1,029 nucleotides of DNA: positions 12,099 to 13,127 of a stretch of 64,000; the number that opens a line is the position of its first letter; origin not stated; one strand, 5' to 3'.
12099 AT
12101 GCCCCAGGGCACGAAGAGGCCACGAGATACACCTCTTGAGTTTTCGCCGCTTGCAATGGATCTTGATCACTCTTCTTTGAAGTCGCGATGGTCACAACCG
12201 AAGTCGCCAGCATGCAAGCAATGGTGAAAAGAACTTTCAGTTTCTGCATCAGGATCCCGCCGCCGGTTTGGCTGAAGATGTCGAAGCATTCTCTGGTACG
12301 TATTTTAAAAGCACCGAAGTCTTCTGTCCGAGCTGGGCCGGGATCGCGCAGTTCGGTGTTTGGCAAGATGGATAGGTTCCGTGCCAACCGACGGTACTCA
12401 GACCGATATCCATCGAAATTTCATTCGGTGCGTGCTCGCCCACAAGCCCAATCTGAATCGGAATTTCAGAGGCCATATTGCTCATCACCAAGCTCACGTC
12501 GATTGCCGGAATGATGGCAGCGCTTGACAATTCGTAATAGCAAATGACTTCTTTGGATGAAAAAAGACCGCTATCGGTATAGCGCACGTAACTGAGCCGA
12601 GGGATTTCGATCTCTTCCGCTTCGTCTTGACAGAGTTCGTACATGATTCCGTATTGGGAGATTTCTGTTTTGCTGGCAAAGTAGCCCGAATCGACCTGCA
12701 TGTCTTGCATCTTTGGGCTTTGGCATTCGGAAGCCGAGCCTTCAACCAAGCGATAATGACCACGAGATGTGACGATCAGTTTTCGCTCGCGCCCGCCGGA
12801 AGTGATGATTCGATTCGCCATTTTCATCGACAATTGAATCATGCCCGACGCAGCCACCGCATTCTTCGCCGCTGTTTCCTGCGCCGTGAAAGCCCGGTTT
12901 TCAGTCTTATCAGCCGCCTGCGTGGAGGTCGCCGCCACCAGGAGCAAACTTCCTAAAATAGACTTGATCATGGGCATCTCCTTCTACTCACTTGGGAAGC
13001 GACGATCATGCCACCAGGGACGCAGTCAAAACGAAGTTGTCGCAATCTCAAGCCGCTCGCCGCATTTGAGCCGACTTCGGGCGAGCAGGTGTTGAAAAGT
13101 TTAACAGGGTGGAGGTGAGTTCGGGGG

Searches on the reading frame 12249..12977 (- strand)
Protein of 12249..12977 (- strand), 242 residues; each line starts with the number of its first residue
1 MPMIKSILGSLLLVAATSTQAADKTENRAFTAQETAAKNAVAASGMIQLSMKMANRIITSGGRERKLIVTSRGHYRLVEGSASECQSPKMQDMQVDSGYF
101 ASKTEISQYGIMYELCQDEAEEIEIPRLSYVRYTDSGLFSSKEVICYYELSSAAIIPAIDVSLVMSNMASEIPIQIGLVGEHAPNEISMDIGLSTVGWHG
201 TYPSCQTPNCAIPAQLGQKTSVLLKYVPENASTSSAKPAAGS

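Call 11: search_protein_families(library=pfam, proteins=[window:12249-12977:-], max_evalue=0.01)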
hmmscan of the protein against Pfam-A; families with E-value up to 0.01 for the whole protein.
window:12249-12977:- (242 aa): 0 families

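Call 107: find_homologous_proteins(query=window:12249-12977:-, max_evalue=1e-20)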
Query window:12249-12977:- (242 aa): 1 proteins with E <= 1e-20 among 1298 candidates.
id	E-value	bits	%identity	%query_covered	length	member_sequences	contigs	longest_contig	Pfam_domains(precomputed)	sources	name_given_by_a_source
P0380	8.3e-94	331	100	63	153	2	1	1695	-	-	-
